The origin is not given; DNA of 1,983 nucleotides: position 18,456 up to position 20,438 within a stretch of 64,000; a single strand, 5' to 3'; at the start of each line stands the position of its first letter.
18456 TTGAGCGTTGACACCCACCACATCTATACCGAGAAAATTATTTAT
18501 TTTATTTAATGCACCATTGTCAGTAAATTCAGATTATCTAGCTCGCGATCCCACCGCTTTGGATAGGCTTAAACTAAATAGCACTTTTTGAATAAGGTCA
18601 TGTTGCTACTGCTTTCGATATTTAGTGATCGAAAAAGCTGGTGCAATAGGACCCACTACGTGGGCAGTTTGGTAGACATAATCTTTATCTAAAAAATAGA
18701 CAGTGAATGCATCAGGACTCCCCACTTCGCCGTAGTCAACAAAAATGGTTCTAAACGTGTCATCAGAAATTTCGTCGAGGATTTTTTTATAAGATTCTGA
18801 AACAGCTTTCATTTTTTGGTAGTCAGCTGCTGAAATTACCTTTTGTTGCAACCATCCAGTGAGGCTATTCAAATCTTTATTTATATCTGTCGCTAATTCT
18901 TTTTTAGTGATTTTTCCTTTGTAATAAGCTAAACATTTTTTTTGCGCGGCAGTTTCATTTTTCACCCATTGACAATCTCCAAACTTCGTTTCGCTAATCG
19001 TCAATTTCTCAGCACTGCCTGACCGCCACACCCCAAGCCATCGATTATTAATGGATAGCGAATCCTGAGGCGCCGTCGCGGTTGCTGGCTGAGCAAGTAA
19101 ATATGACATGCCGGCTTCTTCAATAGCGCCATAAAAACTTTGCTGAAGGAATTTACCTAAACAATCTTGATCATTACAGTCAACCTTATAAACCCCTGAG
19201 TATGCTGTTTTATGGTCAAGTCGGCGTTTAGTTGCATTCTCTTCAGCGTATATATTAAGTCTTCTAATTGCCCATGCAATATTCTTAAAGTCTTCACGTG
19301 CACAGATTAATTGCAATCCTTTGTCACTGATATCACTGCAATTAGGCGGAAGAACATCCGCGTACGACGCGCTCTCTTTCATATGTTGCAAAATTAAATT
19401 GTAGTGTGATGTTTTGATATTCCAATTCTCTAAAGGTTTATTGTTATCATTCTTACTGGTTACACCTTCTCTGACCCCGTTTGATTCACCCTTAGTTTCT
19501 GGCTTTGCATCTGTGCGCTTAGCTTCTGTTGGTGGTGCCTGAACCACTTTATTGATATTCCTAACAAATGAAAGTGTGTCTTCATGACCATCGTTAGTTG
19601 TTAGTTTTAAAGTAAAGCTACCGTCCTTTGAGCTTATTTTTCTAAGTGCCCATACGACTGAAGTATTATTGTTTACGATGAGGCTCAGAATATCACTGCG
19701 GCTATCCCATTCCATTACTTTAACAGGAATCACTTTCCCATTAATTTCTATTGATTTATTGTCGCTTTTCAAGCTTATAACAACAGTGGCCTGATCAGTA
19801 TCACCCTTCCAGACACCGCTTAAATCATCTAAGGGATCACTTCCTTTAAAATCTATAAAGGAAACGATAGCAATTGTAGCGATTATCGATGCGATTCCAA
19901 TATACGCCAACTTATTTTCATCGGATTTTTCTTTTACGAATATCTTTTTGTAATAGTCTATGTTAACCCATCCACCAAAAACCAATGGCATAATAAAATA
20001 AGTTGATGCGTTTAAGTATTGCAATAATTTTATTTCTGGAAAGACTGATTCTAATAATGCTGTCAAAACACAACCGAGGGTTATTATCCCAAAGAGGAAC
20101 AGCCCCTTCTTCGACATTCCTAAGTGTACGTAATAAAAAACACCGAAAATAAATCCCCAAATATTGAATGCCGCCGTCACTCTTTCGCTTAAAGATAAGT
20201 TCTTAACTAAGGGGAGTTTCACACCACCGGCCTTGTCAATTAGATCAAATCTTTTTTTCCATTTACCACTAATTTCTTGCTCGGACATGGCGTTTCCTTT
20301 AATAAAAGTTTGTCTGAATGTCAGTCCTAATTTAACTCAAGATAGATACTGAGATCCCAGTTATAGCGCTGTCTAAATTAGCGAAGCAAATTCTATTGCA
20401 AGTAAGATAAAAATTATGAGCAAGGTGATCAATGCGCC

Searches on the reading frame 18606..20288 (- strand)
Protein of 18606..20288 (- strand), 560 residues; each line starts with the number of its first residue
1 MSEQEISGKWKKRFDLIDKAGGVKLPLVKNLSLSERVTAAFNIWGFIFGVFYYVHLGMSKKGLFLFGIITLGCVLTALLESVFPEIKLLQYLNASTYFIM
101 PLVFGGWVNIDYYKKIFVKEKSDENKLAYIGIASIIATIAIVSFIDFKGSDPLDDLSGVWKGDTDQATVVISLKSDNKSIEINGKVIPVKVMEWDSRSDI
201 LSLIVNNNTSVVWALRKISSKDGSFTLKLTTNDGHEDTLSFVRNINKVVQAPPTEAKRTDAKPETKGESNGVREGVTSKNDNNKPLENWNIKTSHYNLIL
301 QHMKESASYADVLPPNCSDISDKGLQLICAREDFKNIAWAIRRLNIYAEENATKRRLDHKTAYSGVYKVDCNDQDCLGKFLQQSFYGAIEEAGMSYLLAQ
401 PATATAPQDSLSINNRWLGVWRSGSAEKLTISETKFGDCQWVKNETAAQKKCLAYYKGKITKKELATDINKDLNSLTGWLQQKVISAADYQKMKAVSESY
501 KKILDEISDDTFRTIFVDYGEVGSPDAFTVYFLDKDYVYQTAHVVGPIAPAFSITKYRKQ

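Call 44: find_encoding_contigs(protein=window:18606-20288:-, flank=10000, max_places=10)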
Protein window:18606-20288:- (560 aa): 5 contigs read that carry it; 4 places shown.
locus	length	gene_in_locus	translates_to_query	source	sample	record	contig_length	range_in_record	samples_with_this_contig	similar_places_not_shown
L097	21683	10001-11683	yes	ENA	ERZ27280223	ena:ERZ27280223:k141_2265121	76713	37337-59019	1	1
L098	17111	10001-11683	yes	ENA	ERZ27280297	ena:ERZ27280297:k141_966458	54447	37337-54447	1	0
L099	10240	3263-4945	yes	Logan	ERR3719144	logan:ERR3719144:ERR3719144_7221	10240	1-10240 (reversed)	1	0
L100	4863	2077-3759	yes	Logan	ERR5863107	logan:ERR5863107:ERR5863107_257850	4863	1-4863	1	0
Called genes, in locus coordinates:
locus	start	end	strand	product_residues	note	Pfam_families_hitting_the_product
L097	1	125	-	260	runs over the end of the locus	PF06745:ATPase, PF13481:AAA_25 (faint)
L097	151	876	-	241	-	PF00154:RecA_N (weak), PF06745:ATPase, PF13481:AAA_25, PF07088:GvpD_P-loop (faint), PF14417:MEDS (weak)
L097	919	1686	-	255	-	-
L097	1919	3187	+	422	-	-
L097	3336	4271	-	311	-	-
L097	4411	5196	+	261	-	-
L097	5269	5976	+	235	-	PF00004:AAA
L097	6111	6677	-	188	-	PF00589:Phage_integrase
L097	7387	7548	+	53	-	-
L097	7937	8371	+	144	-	PF20346:DUF6641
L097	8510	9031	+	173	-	PF13240:Zn_Ribbon_1 (weak)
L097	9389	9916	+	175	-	-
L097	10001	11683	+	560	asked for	-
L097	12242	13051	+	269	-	-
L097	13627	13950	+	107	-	PF00816:Histone_HNS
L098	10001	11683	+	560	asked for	-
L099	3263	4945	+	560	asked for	-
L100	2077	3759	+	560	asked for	-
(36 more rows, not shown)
